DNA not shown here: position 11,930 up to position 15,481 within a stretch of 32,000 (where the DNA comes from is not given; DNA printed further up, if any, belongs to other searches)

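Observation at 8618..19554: Composite QmoC-like / HdrA / NuoEF / Mvh [NiFe]-hydrogenase operon: possibly a membrane-linked, NAD(H)-coupled, flavin-bifurcating hydrogenase of undescribed composition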

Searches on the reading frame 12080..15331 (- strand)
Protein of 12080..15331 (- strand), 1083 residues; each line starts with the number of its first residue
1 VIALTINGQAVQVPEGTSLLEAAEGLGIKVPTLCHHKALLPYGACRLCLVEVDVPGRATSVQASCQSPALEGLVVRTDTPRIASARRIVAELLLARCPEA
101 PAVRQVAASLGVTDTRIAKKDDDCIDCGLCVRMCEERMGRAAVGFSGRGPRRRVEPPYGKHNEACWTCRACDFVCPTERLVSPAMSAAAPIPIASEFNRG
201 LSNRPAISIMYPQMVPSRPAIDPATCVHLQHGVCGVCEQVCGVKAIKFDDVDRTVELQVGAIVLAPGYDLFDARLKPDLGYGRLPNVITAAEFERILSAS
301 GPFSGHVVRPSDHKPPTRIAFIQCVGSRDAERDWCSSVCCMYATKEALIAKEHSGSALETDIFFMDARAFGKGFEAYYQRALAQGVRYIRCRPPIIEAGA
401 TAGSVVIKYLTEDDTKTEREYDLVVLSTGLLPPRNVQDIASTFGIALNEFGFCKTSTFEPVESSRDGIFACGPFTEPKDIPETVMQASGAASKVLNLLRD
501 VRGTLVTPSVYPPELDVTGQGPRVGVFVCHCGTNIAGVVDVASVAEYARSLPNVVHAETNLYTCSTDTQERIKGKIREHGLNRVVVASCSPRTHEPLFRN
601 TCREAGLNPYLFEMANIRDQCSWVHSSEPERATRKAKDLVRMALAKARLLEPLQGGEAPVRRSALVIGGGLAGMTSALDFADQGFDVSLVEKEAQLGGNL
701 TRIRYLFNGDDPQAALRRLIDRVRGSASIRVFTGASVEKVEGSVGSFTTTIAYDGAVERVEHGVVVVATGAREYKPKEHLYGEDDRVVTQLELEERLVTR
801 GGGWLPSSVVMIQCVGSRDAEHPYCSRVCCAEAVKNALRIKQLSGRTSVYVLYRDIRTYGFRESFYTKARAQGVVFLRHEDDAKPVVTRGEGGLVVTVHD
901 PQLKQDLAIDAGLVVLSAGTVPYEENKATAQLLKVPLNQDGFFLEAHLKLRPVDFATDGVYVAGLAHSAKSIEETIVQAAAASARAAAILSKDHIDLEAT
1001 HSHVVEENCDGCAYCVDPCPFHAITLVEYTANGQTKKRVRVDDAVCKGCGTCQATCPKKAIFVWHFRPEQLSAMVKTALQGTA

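Call 4: search_protein_families(library=pfam, proteins=[window:12080-15331:-], max_evalue=0.01)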
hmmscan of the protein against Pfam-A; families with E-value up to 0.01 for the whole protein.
window:12080-15331:- (1083 aa): 20 families
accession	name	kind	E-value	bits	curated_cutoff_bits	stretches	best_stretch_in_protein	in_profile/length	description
PF07992.20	Pyr_redox_2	-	5e-18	66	26.1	2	665-964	4-274/291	Pyridine nucleotide-disulphide oxidoreductase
PF13510.11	Fer2_4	-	6.4e-18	65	22.8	1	1-79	3-81/82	2Fe-2S iron-sulfur cluster binding domain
PF12838.12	Fer4_7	-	6e-14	52.7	27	2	1008-1060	1-52/52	4Fe-4S dicluster domain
PF14697.11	Fer4_21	-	9.8e-14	51.7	35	2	120-178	4-54/59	4Fe-4S dicluster domain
PF00037.32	Fer4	-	1.1e-12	47.6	21.1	2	1004-1025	3-24/24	4Fe-4S binding domain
PF00890.30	FAD_binding_2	-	5e-08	33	20.4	1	664-750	2-97/414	FAD binding domain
PF13450.12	NAD_binding_8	-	6.5e-08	33.2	21.9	1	666-708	1-41/68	NAD(P)-binding Rossmann-like domain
PF13237.11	Fer4_10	-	2.2e-07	31.1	25.5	1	1006-1057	6-53/53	4Fe-4S dicluster domain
PF12831.13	FAD_oxidored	-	6.7e-07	29.4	27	1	665-702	3-40/416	FAD dependent oxidoreductase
PF01266.30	DAO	-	8.2e-07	29.3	27.9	1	665-698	3-37/353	FAD dependent oxidoreductase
PF13187.11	Fer4_9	-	3.9e-06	27.2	27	1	1008-1061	1-52/52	4Fe-4S dicluster domain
PF13484.11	Fer4_16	-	7.4e-06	27.1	30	0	1008-1058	1-65/66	4Fe-4S double cluster binding domain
PF25160.1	LdpA_Fe-S-bd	-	8.8e-06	25.8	27.6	1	1001-1029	20-48/49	LdpA Fe-S cluster-binding domain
PF12797.12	Fer4_2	-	1e-05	25.6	24.5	0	1038-1057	2-21/22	4Fe-4S binding domain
PF13183.11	Fer4_8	-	2.9e-05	24.9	27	1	122-177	3-66/68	4Fe-4S dicluster domain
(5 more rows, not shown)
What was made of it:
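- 14792..15331 (-): g4 residues 1-180: short BfuA/NuoG(N)/HoxU-like module with one [2Fe-2S] cluster (C34/45/48/65) and 2x[4Fe-4S] (C124-134, C165-175). Pfam Fer2_4 plus Fer4_21 (call 4).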

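Call 10: find_homologous_proteins(query=window:12080-15331:-, max_evalue=1e-20)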
Query window:12080-15331:- (1083 aa): 7524 proteins with E <= 1e-20 among 8000 candidates; the best 120 are listed.
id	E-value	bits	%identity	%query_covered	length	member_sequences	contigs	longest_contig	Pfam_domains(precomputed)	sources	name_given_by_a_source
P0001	0.0e+0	2478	100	100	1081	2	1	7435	PF14697.12,PF13450.13,PF07992.21,PF13484.12,PF12838.13,PF12831.14,PF01266.31,PF13510.12,PF12797.13,PF00890.31,PF00037.33,PF25160.2,PF13237.12,PF13187.12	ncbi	ncbi:MAG: FAD-dependent oxidoreductase, partial [Thermoanaerobaculales bacterium]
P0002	0.0e+0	2150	84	100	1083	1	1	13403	PF14697.12,PF13450.13,PF07992.21,PF13484.12,PF12838.13,PF12831.14,PF01266.31,PF13510.12,PF00890.31,PF00037.33,PF13237.12,PF13187.12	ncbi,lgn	-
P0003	0.0e+0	2144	85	100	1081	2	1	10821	PF14697.12,PF13450.13,PF07992.21,PF13484.12,PF12838.13,PF12831.14,PF01266.31,PF13510.12,PF00890.31,PF00037.33,PF13237.12,PF13183.12,PF13187.12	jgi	-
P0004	0.0e+0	2053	83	99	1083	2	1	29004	PF14697.12,PF01266.31,PF13510.12,PF13450.13,PF00890.31,PF07992.21,PF00037.33,PF12838.13,PF13237.12,PF12831.14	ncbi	-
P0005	0.0e+0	1982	79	100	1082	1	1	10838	PF14697.12,PF01266.31,PF13510.12,PF13450.13,PF00890.31,PF07992.21,PF00037.33,PF12838.13,PF13187.12,PF12831.14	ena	-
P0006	0.0e+0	1968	78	100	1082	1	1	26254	PF14697.12,PF13450.13,PF07992.21,PF12838.13,PF12831.14,PF01266.31,PF13510.12,PF00890.31,PF00037.33,PF13237.12,PF13183.12,PF13187.12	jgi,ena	-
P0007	0.0e+0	1950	77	100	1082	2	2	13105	PF14697.12,PF13510.12,PF13450.13,PF00890.31,PF00111.33,PF07992.21,PF00037.33,PF12838.13,PF12831.14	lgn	-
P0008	0.0e+0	1941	78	100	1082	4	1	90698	PF14697.12,PF13510.12,PF13450.13,PF00890.31,PF07992.21,PF00037.33,PF12838.13,PF13187.12,PF12831.14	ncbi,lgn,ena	-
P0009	0.0e+0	1940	77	100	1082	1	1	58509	PF14697.12,PF01266.31,PF13510.12,PF13450.13,PF00890.31,PF07992.21,PF00037.33,PF13484.12,PF12838.13,PF13237.12,PF12831.14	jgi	jgi:heterodisulfide reductase subunit A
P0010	0.0e+0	1934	77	100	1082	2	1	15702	PF14697.12,PF01266.31,PF13510.12,PF13450.13,PF00890.31,PF07992.21,PF00037.33,PF12838.13,PF25160.2,PF12831.14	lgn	-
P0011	0.0e+0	1928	77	100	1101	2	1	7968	PF14697.12,PF01266.31,PF13510.12,PF13450.13,PF00890.31,PF07992.21,PF00037.33,PF12838.13,PF13237.12,PF13187.12,PF12831.14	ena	-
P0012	0.0e+0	1915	76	99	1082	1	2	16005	PF14697.12,PF13450.13,PF07992.21,PF13484.12,PF12838.13,PF12831.14,PF01266.31,PF13510.12,PF00890.31,PF00037.33,PF13237.12,PF13183.12,PF13187.12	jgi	jgi:heterodisulfide reductase subunit A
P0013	0.0e+0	1880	74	100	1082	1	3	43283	PF14697.12,PF13450.13,PF07992.21,PF13484.12,PF12838.13,PF12831.14,PF01266.31,PF13510.12,PF00890.31,PF00037.33,PF13237.12,PF13187.12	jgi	jgi:heterodisulfide reductase subunit A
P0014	0.0e+0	1858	73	100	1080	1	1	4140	PF14697.12,PF01266.31,PF13510.12,PF13450.13,PF00890.31,PF07992.21,PF00037.33,PF12838.13,PF13187.12,PF12831.14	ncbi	-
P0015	0.0e+0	1834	73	100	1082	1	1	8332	PF14697.12,PF13450.13,PF07992.21,PF12837.13,PF12838.13,PF12831.14,PF13510.12,PF00890.31,PF00037.33,PF13237.12,PF13183.12,PF13187.12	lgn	-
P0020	0.0e+0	1670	66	100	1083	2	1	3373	PF14697.12,PF13450.13,PF07992.21,PF13484.12,PF12838.13,PF01494.26,PF12831.14,PF01266.31,PF13510.12,PF00890.31,PF00037.33,PF13738.13,PF13237.12,PF13187.12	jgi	-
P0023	0.0e+0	1656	66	100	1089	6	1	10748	PF14697.12,PF13450.13,PF07992.21,PF03486.21,PF12838.13,PF12831.14,PF01266.31,PF13510.12,PF00890.31,PF00037.33,PF13738.13,PF25160.2,PF13237.12,PF13187.12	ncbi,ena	ncbi:MAG: FAD-dependent oxidoreductase [Thermodesulfobacteriota bacterium]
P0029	0.0e+0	1649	65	100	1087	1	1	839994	PF14697.12,PF13450.13,PF07992.21,PF12838.13,PF01266.31,PF13510.12,PF00890.31,PF00037.33,PF13738.13,PF25160.2,PF13237.12,PF13187.12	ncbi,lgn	-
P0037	0.0e+0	1640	66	100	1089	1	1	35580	PF14697.12,PF13450.13,PF07992.21,PF12838.13,PF12831.14,PF01266.31,PF13510.12,PF00890.31,PF00037.33,PF13738.13,PF25160.2,PF13237.12,PF13187.12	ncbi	ncbi:MAG: FAD-dependent oxidoreductase [Gemmatimonadota bacterium]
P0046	0.0e+0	1632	66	100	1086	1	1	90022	PF01266.31,PF13510.12,PF13450.13,PF00890.31,PF07992.21,PF00037.33,PF12838.13,PF13187.12,PF12831.14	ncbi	-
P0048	0.0e+0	1631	66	100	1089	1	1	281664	PF14697.12,PF13450.13,PF07992.21,PF12838.13,PF01494.26,PF12831.14,PF01266.31,PF13510.12,PF00890.31,PF00037.33,PF25160.2,PF13237.12,PF13187.12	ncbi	-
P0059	0.0e+0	1622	64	100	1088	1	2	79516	PF14697.12,PF13450.13,PF07992.21,PF12837.13,PF03486.21,PF12838.13,PF12831.14,PF01266.31,PF13510.12,PF00890.31,PF00037.33,PF25160.2,PF13237.12,PF13187.12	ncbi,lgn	-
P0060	0.0e+0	1621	64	100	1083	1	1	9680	PF14697.12,PF13450.13,PF07992.21,PF03486.21,PF12838.13,PF01494.26,PF12831.14,PF01266.31,PF13510.12,PF00890.31,PF00037.33,PF13187.12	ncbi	-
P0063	0.0e+0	1620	64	100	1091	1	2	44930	PF14697.12,PF13510.12,PF13450.13,PF00890.31,PF07992.21,PF00037.33,PF12838.13,PF25160.2,PF13187.12,PF12831.14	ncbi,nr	ncbi:MAG: FAD-dependent oxidoreductase [Candidatus Aminicenantes bacterium]|nr:FAD-dependent oxidore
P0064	0.0e+0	1619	64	100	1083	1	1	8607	PF14697.12,PF01266.31,PF13510.12,PF13450.13,PF00890.31,PF07992.21,PF00037.33,PF12838.13,PF13237.12,PF13187.12,PF12831.14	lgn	-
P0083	0.0e+0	1612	63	100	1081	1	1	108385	PF14697.12,PF13450.13,PF07992.21,PF12838.13,PF12831.14,PF01266.31,PF13510.12,PF00890.31,PF00037.33,PF25160.2,PF13237.12,PF13187.12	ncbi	-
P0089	0.0e+0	1610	64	100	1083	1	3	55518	PF14697.12,PF13450.13,PF07992.21,PF12837.13,PF12838.13,PF12831.14,PF01266.31,PF13510.12,PF00890.31,PF00037.33,PF13738.13,PF13237.12,PF13187.12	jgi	jgi:heterodisulfide reductase subunit A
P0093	0.0e+0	1610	64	100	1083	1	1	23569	PF14697.12,PF01266.31,PF13510.12,PF13450.13,PF00890.31,PF07992.21,PF00037.33,PF12838.13,PF13187.12,PF12831.14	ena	-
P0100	0.0e+0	1608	64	100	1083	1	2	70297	PF14697.12,PF13450.13,PF07992.21,PF12837.13,PF12838.13,PF12831.14,PF01266.31,PF13510.12,PF00890.31,PF00037.33,PF13738.13,PF13237.12,PF13187.12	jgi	jgi:heterodisulfide reductase subunit A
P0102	0.0e+0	1608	64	100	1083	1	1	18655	PF14697.12,PF01266.31,PF13510.12,PF13450.13,PF00890.31,PF07992.21,PF00037.33,PF12838.13,PF13187.12,PF12831.14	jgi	-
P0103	0.0e+0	1608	64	100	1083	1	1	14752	PF14697.12,PF13450.13,PF07992.21,PF12837.13,PF12838.13,PF12831.14,PF01266.31,PF13510.12,PF00890.31,PF00037.33,PF13738.13,PF13237.12,PF13187.12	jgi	jgi:heterodisulfide reductase subunit A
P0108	0.0e+0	1607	64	100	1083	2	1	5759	PF14697.12,PF13510.12,PF13450.13,PF00890.31,PF07992.21,PF00037.33,PF12838.13,PF25160.2,PF13237.12,PF13187.12,PF12831.14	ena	-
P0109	0.0e+0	1607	64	100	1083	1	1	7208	PF14697.12,PF01266.31,PF13510.12,PF13450.13,PF00890.31,PF07992.21,PF00037.33,PF12838.13,PF13187.12,PF12831.14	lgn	-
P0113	0.0e+0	1606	63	100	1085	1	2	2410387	PF14697.12,PF13450.13,PF07992.21,PF12838.13,PF12831.14,PF01266.31,PF13510.12,PF00890.31,PF00037.33,PF13738.13,PF25160.2,PF13237.12,PF13187.12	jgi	jgi:heterodisulfide reductase subunit A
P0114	0.0e+0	1606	63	100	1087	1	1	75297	PF14697.12,PF13450.13,PF07992.21,PF03486.21,PF12838.13,PF12831.14,PF01266.31,PF13510.12,PF00890.31,PF00037.33,PF13237.12,PF13187.12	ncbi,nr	ncbi:MAG: FAD-dependent oxidoreductase [Candidatus Eisenbacteria bacterium]|nr:FAD-dependent oxidore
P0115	0.0e+0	1605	64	100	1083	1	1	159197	PF14697.12,PF01266.31,PF13510.12,PF13450.13,PF00890.31,PF07992.21,PF00037.33,PF12838.13,PF13187.12,PF12831.14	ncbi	-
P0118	0.0e+0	1603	63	100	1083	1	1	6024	PF14697.12,PF01266.31,PF13510.12,PF13450.13,PF00890.31,PF07992.21,PF00037.33,PF13738.13,PF12838.13,PF13187.12,PF12831.14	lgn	-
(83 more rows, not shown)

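Call 13: find_related_loci(query=A1, collection=genome_contigs, flank=10000)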
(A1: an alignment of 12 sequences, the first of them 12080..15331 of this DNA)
Query A1 (1083 aa) in genome_contigs; peptide patterns used: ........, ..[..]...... (x = any residue, [..] = any of these).
600 stretches matched a pattern (row limit reached: there are more); 598 encode a relative of the query (tblastn E <= 1e-3); the best 80 are kept; 80 distinct loci.
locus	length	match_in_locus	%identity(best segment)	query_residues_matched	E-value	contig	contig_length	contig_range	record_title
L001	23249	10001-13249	63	1-1079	0e+0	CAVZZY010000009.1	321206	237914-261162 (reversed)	MAG: uncultured Acidobacteriaceae bacterium isolate MFD05580.bin.1.81 genome assembly, contig: contig_34154, whole genom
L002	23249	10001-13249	60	1-1079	0e+0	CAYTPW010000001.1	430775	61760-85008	MAG TPA_asm: uncultured bacterium isolate SRP167671_co4_21 genome assembly, contig: NODE_2_length_430775_cov_14.538522,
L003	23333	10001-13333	53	1-1080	0e+0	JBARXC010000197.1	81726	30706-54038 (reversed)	MAG: bacterium isolate MFD12922_ilm_asm_bin33 k127_156962, whole genome shotgun sequence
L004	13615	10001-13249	65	1-1079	0e+0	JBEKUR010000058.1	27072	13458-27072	MAG: Terriglobia bacterium isolate SPRUCE 586 SPRUCE_586_58, whole genome shotgun sequence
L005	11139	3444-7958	65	234-1080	0e+0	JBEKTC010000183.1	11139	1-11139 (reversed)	MAG: Candidatus Korobacteraceae bacterium isolate SPRUCE 549 SPRUCE_549_183, whole genome shotgun sequence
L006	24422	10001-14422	65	234-1079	0e+0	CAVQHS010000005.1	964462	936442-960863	MAG: uncultured Acidobacteriaceae bacterium isolate MFD09567.bin.1.71 genome assembly, contig: contig_34050, whole genom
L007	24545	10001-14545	64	234-1079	0e+0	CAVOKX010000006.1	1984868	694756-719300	MAG: uncultured Acidobacteriota bacterium isolate MFD00008.bin.1.215 genome assembly, contig: contig_23554, whole genome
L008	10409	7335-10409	54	1-1025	0e+0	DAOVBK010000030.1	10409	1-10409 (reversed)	MAG TPA_asm: Candidatus Stahlbacteria bacterium isolate CSMAG_1003 CSMAG_1003_k141_4809652_length_10409_cov_5.9893, whol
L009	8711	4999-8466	53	2-1080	0e+0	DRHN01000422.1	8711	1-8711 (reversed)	MAG TPA_asm: Spirochaetes bacterium isolate HyVt-370 HyVt-370_k145_797391, whole genome shotgun sequence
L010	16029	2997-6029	60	163-1071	0e+0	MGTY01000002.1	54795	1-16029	MAG: Elusimicrobia bacterium GWA2_69_24 gwa2_scaffold_1021, whole genome shotgun sequence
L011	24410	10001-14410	65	234-1080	0e+0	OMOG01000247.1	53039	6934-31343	Solibacteraceae bacterium SbA4 strain Peat soil MAG SbA4 genome assembly, contig: SBA4_Contig_320, whole genome shotgun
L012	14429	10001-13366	52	1-1080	0e+0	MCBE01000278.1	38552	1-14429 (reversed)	Candidatus Altiarchaeales archaeon WOR_SM1_SCG NODE_7_length_38552_cov_3689.17_ID_47, whole genome shotgun sequence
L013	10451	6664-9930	49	1-1081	0e+0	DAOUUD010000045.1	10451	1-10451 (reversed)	MAG TPA_asm: Candidatus Cloacimonadota bacterium isolate CSMAG_814 CSMAG_814_k141_281611_length_10451_cov_9.6098, whole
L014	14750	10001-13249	52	2-1079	0e+0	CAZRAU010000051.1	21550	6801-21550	MAG TPA_asm: uncultured bacterium isolate SRP185410_co2_431 genome assembly, contig: NODE_2837_length_21550_cov_5.830426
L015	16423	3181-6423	49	2-1076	0e+0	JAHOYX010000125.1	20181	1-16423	MAG: Spirochaetales bacterium isolate CORE_19_RING_Bin_00006 c_000000000312, whole genome shotgun sequence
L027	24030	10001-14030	52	190-1083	0e+0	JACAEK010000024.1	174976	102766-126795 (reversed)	MAG: Candidatus Bathyarchaeota archaeon isolate L.E.AR.33 k119_826175, whole genome shotgun sequence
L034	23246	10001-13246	56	1-1080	0e+0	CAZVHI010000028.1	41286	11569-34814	MAG TPA_asm: uncultured bacterium isolate binchicken_co97_418 genome assembly, contig: NODE_3708_length_41286_cov_29.290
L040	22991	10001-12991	52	190-1083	0e+0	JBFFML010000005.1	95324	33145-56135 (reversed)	MAG: Thermoplasmata archaeon isolate Mix_mud18.2022.04.47 k141_1898834_length_95324_cov_25.2200, whole genome shotgun se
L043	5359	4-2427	55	271-1083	0e+0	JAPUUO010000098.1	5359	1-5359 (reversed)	MAG: Candidatus Bathyarchaeota archaeon isolate 390cm_MaxBin_5k.016 NODE_17036_length_5359_cov_91.120475, whole genome s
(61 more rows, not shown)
